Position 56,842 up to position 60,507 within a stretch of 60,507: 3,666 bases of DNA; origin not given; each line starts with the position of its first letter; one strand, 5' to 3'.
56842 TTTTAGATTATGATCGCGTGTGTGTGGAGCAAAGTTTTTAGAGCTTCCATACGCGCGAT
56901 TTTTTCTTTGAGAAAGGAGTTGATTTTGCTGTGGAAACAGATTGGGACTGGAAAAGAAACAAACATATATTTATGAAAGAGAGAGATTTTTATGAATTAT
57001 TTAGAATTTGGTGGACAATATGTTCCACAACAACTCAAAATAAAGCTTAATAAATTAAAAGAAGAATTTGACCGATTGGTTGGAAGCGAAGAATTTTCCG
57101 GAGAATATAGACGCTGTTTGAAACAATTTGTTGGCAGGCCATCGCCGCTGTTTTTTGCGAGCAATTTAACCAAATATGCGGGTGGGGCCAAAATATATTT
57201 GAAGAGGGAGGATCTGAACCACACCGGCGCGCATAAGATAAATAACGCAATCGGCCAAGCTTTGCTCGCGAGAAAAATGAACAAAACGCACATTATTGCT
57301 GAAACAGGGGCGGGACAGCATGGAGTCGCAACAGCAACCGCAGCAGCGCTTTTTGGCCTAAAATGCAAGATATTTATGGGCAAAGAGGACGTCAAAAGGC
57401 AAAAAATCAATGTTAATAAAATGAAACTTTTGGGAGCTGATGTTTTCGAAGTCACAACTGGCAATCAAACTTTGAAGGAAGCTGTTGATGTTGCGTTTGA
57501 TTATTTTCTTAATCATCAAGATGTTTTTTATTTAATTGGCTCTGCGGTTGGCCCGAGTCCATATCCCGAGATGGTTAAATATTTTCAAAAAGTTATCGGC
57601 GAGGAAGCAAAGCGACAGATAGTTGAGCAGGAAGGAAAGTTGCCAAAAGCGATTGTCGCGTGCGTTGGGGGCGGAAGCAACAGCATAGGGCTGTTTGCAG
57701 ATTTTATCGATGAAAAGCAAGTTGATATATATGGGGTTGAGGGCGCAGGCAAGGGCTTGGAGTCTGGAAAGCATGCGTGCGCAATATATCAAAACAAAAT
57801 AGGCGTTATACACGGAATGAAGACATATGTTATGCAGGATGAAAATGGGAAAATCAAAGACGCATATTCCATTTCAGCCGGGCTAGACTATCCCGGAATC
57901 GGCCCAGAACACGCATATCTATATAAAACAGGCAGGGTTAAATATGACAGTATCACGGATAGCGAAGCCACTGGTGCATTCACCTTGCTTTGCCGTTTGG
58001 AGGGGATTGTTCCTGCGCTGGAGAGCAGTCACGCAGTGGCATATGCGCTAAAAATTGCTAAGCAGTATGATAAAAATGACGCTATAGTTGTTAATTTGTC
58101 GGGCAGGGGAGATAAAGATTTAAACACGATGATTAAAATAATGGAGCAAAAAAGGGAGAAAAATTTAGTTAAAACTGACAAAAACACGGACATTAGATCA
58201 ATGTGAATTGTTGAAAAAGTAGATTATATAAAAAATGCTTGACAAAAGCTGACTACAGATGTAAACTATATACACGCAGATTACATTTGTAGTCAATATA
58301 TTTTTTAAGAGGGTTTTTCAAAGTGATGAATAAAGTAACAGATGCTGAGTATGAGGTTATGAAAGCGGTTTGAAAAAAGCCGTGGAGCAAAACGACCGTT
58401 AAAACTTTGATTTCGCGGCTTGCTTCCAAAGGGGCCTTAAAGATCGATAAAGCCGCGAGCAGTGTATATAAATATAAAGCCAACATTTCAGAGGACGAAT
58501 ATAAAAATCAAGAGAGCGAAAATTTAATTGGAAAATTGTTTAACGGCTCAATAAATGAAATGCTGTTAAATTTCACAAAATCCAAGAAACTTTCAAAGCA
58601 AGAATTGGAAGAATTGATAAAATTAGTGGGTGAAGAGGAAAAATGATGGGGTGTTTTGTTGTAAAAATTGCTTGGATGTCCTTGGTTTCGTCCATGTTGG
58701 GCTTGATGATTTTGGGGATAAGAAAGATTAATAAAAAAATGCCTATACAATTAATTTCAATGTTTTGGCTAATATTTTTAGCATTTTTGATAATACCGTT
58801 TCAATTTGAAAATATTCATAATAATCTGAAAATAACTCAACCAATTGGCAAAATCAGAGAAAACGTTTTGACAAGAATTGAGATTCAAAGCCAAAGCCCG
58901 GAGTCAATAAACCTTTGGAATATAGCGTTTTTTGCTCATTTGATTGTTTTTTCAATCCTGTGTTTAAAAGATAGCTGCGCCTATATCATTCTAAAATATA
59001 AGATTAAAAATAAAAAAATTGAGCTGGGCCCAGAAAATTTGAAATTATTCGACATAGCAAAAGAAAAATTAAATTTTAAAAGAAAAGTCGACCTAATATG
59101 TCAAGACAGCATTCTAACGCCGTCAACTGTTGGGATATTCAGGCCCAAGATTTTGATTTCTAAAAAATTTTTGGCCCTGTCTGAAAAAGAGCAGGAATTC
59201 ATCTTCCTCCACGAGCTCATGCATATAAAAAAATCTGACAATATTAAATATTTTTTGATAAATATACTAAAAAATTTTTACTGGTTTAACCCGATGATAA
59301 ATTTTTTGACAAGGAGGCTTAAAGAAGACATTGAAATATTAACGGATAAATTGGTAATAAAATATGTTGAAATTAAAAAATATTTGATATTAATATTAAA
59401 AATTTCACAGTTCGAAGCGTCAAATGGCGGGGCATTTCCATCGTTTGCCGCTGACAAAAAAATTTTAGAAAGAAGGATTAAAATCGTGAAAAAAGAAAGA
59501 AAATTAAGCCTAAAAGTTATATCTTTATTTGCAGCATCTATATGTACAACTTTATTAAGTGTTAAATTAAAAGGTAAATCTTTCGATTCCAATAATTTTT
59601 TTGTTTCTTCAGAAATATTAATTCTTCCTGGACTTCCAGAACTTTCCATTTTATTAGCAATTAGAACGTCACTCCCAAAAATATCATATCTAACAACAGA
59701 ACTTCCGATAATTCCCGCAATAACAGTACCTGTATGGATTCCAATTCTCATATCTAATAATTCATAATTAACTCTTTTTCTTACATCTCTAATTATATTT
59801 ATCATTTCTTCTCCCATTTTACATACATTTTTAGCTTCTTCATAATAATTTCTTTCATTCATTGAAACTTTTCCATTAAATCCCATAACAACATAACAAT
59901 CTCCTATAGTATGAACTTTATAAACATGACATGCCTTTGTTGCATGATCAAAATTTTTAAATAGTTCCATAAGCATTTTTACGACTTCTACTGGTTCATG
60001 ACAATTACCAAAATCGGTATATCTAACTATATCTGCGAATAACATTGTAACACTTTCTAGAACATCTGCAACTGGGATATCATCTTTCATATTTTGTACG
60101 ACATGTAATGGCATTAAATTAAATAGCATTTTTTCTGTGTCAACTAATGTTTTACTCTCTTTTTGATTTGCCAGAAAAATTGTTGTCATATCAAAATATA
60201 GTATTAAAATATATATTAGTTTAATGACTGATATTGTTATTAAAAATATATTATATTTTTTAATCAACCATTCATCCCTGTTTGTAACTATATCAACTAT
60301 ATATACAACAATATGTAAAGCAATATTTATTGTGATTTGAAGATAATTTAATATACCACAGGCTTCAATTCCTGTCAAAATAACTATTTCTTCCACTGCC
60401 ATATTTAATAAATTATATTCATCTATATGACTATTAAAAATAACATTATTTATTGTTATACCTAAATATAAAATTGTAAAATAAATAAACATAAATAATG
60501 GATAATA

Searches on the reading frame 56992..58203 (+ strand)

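Call 80: search_protein_families(library=pfam, proteins=[window:56992-58203:+], max_evalue=0.0001)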
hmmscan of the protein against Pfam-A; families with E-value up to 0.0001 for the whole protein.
window:56992-58203:+ (404 aa): 1 family
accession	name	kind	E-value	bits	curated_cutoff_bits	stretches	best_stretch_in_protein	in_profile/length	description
PF00291.31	PALP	-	6.4e-41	141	35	1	48-371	5-295/295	Pyridoxal-phosphate dependent enzyme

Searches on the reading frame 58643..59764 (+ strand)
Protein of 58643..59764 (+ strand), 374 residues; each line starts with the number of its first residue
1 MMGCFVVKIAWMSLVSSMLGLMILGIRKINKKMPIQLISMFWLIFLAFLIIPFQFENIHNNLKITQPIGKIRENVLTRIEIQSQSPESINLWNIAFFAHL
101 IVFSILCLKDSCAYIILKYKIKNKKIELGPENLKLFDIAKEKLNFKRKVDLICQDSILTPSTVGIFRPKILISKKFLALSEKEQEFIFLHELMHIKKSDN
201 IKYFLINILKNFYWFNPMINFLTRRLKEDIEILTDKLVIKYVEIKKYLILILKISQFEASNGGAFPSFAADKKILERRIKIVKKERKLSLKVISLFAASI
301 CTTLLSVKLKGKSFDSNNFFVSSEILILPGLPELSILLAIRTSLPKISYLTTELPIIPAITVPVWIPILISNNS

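Call 80: search_protein_families(library=pfam, proteins=[window:58643-59764:+], max_evalue=0.0001)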
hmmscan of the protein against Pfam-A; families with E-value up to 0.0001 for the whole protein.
window:58643-59764:+ (374 aa): 1 family
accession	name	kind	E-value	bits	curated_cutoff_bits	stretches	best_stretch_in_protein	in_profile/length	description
PF05569.17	Peptidase_M56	-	5.6e-34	118.1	31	1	11-281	5-295/296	BlaR1 peptidase M56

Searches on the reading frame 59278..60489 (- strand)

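Call 80: search_protein_families(library=pfam, proteins=[window:59278-60489:-], max_evalue=0.0001)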
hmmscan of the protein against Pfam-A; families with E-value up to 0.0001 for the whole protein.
window:59278-60489:- (403 aa): 1 family
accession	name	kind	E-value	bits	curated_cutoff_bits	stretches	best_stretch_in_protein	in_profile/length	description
PF00211.25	Guanylate_cyc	-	5.9e-47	160.1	21.9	1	144-328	6-181/183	Adenylate and Guanylate cyclase catalytic domain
